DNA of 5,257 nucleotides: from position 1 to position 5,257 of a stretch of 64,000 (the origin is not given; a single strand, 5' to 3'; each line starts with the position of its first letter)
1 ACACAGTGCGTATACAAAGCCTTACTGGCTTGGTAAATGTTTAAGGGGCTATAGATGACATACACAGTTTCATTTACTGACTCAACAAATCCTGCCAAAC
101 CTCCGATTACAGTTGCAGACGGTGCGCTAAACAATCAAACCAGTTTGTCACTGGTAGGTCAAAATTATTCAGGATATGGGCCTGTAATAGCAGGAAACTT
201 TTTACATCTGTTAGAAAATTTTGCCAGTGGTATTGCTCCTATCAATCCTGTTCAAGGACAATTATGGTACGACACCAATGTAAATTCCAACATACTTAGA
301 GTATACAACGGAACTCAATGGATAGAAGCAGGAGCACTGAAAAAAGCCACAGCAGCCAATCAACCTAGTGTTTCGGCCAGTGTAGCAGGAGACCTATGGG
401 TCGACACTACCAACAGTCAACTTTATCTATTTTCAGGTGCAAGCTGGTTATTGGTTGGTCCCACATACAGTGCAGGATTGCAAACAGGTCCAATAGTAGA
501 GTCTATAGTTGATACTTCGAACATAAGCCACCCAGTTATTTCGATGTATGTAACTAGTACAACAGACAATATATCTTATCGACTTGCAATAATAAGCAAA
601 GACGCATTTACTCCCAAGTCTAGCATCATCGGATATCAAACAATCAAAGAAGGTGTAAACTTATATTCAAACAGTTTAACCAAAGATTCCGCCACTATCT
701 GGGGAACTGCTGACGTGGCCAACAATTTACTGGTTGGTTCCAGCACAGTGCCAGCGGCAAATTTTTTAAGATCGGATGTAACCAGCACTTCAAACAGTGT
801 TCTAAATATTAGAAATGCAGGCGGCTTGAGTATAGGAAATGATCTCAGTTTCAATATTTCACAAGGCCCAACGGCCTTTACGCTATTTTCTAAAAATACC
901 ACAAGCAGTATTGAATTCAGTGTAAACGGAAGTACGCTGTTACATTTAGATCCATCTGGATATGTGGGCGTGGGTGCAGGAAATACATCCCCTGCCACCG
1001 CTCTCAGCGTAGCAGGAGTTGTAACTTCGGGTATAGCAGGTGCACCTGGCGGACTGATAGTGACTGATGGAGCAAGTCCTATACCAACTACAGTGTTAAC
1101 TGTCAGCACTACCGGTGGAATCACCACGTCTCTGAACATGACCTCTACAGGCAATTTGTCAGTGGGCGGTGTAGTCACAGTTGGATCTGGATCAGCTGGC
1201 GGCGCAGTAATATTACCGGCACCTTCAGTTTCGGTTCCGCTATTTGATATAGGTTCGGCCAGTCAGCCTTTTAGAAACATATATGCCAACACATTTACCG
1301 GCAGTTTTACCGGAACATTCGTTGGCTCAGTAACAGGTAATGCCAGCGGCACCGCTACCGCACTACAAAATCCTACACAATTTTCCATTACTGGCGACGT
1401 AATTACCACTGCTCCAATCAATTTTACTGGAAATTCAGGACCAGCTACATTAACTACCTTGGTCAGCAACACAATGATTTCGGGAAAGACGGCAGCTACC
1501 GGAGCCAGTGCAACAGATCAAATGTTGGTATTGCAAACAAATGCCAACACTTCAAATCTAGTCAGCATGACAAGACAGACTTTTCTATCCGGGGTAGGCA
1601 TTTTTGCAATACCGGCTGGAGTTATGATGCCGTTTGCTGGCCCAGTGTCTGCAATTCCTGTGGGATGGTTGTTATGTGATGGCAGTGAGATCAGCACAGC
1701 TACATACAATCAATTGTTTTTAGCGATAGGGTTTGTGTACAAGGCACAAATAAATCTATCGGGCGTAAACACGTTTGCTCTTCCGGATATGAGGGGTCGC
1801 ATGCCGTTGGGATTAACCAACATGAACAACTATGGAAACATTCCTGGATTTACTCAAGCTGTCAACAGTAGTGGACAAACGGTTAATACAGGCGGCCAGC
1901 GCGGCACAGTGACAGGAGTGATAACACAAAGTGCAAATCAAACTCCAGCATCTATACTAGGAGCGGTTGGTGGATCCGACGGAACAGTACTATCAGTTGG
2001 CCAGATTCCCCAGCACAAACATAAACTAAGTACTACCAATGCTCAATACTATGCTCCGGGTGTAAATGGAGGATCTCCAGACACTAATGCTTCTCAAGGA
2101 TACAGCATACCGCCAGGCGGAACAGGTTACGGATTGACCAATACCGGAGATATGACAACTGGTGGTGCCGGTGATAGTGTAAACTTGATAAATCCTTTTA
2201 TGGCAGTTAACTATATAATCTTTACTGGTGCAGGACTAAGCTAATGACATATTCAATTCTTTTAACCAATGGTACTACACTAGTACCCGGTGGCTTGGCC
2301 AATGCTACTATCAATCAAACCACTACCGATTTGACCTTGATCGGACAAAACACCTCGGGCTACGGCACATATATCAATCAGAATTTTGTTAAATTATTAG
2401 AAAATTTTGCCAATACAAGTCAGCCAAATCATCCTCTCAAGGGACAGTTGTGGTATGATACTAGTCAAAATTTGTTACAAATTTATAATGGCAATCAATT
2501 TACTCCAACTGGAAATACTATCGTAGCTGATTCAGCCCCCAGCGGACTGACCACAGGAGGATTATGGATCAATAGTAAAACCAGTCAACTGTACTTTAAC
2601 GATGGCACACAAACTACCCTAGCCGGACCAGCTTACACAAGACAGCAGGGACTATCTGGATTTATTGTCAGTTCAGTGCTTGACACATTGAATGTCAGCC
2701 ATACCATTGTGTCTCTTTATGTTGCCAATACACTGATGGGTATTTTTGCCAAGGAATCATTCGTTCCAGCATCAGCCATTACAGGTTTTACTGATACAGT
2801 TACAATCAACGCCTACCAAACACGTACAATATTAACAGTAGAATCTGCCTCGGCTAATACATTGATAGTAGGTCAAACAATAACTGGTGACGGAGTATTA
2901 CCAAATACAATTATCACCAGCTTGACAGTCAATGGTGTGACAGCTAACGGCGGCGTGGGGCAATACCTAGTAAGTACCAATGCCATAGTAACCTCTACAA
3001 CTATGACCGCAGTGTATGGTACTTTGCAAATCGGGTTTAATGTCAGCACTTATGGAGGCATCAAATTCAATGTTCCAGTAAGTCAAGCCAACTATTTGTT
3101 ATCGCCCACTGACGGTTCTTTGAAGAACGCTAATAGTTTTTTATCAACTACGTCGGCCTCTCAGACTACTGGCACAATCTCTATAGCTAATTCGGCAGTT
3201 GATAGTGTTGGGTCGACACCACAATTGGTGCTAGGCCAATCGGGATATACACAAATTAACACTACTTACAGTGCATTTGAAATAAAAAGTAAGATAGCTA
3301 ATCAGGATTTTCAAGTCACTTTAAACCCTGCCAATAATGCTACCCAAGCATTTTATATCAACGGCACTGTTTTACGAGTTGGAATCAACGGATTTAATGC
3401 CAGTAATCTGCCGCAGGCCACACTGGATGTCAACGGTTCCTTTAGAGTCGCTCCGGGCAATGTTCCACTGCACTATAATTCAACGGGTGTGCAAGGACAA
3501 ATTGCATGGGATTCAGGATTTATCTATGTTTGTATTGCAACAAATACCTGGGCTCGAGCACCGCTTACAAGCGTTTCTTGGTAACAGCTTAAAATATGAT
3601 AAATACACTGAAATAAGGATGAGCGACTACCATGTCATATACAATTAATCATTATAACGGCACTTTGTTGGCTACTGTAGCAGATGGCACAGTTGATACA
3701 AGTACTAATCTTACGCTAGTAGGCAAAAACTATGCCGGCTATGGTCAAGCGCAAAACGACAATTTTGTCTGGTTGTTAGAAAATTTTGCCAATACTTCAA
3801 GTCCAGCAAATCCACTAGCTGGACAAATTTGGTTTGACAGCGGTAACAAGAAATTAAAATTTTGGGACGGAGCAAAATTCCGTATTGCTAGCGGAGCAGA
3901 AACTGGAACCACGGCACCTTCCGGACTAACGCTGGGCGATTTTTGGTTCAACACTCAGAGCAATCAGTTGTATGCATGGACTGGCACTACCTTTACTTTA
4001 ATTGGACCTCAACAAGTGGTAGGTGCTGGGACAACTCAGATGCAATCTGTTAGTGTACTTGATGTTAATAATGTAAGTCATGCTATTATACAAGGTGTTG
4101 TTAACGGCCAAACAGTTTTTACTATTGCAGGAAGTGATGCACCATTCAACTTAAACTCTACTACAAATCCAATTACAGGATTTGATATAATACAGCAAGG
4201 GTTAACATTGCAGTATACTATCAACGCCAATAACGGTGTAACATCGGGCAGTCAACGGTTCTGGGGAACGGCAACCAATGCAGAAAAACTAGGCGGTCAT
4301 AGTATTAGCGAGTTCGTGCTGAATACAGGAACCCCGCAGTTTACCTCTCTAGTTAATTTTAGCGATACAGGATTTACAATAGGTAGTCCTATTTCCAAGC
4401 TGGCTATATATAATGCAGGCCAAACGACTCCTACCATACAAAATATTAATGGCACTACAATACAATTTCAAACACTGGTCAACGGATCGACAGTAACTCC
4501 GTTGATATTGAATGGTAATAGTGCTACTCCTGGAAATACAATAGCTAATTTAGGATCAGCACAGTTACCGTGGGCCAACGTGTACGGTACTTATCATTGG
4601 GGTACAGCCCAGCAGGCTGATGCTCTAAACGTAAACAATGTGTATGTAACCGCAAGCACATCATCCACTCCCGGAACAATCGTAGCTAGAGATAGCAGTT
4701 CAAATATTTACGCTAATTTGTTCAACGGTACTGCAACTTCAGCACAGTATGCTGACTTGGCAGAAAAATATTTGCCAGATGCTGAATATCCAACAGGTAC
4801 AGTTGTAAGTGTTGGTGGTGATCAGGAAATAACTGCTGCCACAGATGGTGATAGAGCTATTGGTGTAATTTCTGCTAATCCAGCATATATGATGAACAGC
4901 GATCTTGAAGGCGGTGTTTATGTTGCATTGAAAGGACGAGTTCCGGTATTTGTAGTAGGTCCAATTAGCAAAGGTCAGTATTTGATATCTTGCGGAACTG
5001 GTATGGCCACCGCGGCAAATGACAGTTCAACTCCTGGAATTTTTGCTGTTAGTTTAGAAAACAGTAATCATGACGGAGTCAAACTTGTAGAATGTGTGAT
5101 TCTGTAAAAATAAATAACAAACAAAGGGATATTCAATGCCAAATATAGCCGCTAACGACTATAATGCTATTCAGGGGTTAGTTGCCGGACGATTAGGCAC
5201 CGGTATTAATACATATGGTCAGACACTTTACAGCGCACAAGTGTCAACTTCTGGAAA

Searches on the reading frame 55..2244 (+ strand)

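Call 10: search_protein_families(library=phrogs, proteins=[window:55-2244:+], max_evalue=0.001)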
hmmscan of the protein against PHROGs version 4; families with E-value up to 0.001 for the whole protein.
window:55-2244:+ (729 aa): 11 families
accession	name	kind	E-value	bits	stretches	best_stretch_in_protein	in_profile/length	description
phrog_9116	-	tail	1.4e-17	64.7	1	518-588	58-123/455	tail protein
phrog_8763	-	tail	6e-12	45.5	1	456-728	496-752/1024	tail protein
phrog_523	-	tail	9.9e-10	38.8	1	430-582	400-534/673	tail collar fiber protein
phrog_19618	-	tail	1.5e-09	38.3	1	485-661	104-272/387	tail collar protein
phrog_15511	-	unknown function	1.9e-09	38.2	1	2-58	3-57/511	-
phrog_14394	-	head and packaging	2.3e-09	37.8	1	26-75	31-80/366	virion structural protein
phrog_4591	-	tail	7.4e-09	36.5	1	521-585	15-85/429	short tail fiber protein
phrog_8309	-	unknown function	2.2e-08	34.6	1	61-101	25-63/312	-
phrog_14307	-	unknown function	1.5e-07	32.3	1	505-586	32-100/137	-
phrog_1786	-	head and packaging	5.6e-05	22.2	1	61-93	393-426/1246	minor head protein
phrog_20787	-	head and packaging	0.00026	22.1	0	62-93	34-63/67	virion structural protein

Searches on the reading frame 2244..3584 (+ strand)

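Call 10: search_protein_families(library=phrogs, proteins=[window:2244-3584:+], max_evalue=0.001)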
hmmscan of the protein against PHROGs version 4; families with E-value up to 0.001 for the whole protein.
window:2244-3584:+ (446 aa): 3 families
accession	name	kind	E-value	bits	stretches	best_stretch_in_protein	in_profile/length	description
phrog_15511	-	unknown function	7.6e-09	36.2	1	15-90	15-110/511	-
phrog_14394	-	head and packaging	9e-09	35.8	1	24-74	30-80/366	virion structural protein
phrog_21017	-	unknown function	1.9e-06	29.1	1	405-443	103-141/143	-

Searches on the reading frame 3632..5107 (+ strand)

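Call 10: search_protein_families(library=phrogs, proteins=[window:3632-5107:+], max_evalue=0.001)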
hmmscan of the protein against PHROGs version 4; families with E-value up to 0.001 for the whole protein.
window:3632-5107:+ (491 aa): 7 families
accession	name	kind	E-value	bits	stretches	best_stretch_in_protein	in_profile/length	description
phrog_6427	-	unknown function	1.8e-20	74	1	320-488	498-667/675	-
phrog_22593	-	unknown function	1.4e-15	58.4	1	357-486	265-396/400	-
phrog_19602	-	tail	5.4e-14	52.9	1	356-465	367-478/504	tail fiber protein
phrog_14394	-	head and packaging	8.5e-11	42.5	1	2-70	4-79/366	virion structural protein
phrog_15511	-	unknown function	1.4e-06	28.7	1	20-85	23-108/511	-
phrog_8309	-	unknown function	4.2e-06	27.1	1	55-97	23-65/312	-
phrog_673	-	head and packaging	1.4e-05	26.2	1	388-478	32-116/260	head scaffolding protein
